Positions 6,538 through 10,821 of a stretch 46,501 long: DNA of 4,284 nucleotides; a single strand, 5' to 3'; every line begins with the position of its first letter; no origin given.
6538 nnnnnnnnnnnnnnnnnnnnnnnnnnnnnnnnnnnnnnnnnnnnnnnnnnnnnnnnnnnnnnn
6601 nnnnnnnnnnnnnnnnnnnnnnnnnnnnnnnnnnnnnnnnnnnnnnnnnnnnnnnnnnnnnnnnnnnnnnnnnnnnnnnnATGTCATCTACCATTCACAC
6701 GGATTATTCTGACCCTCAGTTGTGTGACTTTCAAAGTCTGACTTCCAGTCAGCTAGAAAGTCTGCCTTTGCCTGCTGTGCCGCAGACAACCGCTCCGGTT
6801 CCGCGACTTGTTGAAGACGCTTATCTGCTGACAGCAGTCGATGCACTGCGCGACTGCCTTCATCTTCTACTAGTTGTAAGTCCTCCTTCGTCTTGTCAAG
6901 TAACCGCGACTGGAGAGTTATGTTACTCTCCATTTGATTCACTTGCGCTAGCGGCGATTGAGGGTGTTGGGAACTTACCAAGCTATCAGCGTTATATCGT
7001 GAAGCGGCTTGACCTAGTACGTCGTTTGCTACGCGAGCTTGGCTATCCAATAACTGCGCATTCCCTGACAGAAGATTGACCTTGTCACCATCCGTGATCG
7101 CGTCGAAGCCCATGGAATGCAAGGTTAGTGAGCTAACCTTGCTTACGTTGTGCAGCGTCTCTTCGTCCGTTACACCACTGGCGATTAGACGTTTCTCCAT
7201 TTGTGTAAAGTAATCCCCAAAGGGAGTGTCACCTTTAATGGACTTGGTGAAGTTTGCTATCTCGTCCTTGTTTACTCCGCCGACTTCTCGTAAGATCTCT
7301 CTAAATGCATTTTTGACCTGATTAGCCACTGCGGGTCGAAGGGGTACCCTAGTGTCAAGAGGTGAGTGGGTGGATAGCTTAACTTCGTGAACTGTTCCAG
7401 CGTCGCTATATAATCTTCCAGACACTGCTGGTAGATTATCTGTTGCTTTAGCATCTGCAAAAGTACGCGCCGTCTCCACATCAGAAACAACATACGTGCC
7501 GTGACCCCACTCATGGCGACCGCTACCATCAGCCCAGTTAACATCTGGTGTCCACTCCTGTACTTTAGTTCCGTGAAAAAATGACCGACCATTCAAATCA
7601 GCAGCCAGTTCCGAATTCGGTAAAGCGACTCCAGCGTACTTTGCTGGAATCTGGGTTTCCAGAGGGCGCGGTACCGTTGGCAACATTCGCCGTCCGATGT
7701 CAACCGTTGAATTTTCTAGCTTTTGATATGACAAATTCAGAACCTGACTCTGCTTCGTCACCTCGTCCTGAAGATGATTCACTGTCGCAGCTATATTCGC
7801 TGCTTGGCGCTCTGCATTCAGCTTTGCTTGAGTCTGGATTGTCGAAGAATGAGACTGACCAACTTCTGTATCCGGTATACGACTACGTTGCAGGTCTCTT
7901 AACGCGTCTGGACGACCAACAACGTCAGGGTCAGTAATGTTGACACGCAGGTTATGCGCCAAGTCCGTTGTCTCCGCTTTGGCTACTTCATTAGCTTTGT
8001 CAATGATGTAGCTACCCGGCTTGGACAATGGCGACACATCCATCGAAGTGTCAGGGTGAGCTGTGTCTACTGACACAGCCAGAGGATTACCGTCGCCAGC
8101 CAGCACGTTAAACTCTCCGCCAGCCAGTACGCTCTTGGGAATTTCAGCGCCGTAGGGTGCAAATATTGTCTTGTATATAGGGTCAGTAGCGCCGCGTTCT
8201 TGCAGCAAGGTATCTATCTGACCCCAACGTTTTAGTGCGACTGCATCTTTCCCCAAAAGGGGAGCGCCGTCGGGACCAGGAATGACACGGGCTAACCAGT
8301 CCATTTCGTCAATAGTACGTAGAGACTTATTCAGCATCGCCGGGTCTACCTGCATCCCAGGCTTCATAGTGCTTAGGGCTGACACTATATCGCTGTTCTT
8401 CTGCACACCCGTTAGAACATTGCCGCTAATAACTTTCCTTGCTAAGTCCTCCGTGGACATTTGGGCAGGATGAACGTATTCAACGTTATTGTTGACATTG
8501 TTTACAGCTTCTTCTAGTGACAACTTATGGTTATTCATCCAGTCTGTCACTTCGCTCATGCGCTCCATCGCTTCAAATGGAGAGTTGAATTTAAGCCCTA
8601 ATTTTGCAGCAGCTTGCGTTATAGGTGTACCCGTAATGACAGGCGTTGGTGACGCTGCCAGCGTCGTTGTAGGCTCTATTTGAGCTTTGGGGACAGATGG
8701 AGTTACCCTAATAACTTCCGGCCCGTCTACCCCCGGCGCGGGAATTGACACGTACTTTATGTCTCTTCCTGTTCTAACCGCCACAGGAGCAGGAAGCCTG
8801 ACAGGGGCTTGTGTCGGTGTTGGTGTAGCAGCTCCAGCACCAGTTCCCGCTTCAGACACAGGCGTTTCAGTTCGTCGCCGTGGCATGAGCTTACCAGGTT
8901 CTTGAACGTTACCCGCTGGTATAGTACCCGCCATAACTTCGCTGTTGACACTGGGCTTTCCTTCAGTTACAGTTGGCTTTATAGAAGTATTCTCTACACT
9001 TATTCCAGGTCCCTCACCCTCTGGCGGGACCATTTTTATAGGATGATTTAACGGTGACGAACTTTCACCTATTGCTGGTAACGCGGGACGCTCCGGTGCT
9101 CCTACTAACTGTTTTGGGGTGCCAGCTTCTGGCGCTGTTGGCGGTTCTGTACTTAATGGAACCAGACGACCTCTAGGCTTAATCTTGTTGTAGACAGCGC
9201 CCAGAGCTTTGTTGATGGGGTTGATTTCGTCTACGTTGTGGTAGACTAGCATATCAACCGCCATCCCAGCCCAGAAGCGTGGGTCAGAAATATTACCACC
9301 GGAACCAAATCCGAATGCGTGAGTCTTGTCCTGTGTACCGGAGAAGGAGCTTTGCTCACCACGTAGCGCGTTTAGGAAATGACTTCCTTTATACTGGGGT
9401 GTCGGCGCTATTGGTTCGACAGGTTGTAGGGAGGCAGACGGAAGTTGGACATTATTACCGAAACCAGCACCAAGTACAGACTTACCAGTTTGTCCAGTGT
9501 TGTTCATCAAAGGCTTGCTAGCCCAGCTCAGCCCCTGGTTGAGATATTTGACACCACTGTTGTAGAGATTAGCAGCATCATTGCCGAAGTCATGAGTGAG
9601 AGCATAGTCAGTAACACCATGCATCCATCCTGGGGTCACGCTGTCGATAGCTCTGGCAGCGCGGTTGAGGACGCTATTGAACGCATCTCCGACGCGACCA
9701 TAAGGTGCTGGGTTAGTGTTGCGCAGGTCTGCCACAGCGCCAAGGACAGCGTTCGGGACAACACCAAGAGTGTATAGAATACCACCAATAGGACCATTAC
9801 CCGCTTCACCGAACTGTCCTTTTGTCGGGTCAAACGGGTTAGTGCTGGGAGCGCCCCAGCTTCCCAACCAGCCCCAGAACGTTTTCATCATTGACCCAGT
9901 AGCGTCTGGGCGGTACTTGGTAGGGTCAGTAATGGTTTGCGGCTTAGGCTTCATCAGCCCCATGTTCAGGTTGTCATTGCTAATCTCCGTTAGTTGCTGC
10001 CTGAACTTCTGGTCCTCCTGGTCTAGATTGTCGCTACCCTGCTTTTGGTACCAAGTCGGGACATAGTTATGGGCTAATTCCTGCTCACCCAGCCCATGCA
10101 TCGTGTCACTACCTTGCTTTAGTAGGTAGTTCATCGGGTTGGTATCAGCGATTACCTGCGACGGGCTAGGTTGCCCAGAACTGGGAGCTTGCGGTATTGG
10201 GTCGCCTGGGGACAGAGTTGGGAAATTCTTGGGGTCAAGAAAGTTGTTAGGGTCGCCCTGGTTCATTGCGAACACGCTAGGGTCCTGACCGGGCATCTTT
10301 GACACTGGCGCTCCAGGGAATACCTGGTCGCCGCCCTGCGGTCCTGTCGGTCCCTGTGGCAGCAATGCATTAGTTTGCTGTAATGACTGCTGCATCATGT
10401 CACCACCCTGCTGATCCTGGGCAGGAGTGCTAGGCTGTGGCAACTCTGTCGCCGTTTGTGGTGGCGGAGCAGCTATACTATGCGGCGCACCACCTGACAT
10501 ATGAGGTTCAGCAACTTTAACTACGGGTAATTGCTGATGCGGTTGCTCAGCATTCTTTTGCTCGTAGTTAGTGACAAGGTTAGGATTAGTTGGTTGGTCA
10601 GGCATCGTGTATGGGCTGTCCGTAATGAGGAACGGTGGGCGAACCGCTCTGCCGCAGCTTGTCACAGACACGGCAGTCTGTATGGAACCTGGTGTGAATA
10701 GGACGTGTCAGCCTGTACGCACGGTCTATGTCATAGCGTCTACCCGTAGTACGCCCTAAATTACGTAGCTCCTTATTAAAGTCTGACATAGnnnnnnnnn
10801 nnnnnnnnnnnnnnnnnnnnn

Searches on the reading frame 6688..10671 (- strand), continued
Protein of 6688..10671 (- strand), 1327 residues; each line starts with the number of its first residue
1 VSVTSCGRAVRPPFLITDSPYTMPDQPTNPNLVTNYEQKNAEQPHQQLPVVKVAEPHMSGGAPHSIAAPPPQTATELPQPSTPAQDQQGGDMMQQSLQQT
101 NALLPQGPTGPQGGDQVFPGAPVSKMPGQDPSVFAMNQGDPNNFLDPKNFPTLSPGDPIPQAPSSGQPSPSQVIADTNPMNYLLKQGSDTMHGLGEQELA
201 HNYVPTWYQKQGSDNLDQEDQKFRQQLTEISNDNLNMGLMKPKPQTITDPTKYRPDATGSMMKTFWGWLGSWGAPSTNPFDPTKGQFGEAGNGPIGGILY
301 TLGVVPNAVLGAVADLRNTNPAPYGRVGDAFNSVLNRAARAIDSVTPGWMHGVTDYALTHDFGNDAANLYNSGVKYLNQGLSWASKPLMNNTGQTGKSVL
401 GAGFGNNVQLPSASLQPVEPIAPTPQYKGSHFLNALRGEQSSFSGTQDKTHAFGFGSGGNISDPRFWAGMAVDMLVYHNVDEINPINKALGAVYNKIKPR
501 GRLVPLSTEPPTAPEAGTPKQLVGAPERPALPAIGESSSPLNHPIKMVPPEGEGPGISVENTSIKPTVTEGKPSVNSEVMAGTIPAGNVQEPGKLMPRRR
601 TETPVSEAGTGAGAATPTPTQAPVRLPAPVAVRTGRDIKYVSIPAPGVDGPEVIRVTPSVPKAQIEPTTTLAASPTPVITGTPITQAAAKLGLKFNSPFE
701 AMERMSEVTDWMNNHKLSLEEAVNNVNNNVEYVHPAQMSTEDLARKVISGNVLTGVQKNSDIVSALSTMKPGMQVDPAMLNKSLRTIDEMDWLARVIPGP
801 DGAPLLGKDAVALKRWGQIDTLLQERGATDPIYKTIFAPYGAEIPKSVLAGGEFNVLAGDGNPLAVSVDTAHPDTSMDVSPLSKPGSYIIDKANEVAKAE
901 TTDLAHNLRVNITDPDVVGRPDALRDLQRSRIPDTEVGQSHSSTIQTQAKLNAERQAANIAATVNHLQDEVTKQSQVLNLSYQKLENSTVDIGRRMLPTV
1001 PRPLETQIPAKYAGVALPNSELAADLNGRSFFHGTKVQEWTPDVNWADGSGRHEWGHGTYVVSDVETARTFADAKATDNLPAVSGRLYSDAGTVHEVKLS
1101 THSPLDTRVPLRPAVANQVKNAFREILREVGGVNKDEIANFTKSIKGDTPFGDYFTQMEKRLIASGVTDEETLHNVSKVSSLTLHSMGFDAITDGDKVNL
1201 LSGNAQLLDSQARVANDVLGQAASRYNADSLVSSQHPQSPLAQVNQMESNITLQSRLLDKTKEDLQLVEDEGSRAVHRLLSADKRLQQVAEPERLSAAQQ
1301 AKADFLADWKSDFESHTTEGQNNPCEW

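Call 27: get_annotated_region(hit=H13, flank=5000)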
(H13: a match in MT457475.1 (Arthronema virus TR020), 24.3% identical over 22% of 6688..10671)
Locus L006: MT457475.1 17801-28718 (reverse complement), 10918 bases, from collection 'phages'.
description: Arthronema virus TR020, complete genome.
organism: Arthronema virus TR020 (NCBI taxid 2736280)
taxonomy: Viruses; Duplodnaviria; Heunggongvirae; Uroviricota; Caudoviricetes; Saffermanviridae; Arthrovirus; Arthrovirus TR020
host: Arthronema africanum strain 1980/01; source: -; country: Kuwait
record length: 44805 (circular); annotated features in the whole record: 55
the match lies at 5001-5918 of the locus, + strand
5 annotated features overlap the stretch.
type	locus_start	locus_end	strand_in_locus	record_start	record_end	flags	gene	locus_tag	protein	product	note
CDS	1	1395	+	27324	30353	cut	-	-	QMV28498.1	putative endopeptidase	-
CDS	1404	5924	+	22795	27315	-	-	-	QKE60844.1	hypothetical protein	-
CDS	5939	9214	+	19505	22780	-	-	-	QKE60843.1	hypothetical protein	-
CDS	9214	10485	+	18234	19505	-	-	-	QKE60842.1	hypothetical protein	-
CDS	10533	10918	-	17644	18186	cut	-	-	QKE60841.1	Phosphomevalonate kinase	-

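Call 51: search_protein_families(library=pfam, proteins=[L001:6313-11463:+, L002:2419-6903:+, L004:768-5903:+, L006:1404-5921:+, L003:2640-6254:+], max_evalue=0.1)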
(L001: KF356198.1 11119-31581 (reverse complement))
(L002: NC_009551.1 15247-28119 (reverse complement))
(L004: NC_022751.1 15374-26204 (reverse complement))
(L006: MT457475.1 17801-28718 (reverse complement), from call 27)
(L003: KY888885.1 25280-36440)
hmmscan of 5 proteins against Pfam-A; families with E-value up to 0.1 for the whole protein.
L001:6313-11463:+ (1717 aa): 0 families

L002:2419-6903:+ (1495 aa): 0 families

L004:768-5903:+ (1712 aa): 0 families

L006:1404-5921:+ (1506 aa): 2 families
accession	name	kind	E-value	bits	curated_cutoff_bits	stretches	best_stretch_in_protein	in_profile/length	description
PF04513.17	Baculo_PEP_C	-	0.00032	21.2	38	1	1427-1473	67-113/140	Baculovirus polyhedron envelope protein, PEP, C terminus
PF13151.12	DUF3990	-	0.076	13.1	32.2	0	1201-1245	4-45/152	Protein of unknown function (DUF3990)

L003:2640-6254:+ (1205 aa): 1 family
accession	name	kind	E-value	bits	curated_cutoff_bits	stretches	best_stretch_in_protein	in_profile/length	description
PF18760.7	ART-PolyVal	-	0.0012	20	31.2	1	901-1080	8-129/140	ADP-Ribosyltransferase in polyvalent proteins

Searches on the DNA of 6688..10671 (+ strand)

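Call 9: search_dna_similar(query=window:6688-10671:+, collection=phages, mode=near, max_rows=20)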
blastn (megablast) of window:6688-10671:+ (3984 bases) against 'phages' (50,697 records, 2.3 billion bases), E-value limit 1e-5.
No match.

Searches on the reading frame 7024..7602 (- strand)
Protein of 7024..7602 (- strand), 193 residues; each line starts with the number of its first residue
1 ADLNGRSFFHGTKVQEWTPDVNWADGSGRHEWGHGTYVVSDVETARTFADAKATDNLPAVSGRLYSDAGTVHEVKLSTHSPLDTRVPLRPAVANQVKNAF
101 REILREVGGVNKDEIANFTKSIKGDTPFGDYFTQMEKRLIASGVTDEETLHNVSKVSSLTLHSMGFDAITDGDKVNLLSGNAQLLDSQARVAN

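Call 83: search_protein_families(library=pfam, proteins=[window:7024-7602:-], max_evalue=10)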
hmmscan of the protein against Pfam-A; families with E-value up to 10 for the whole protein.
seq(193 aa): 0 families
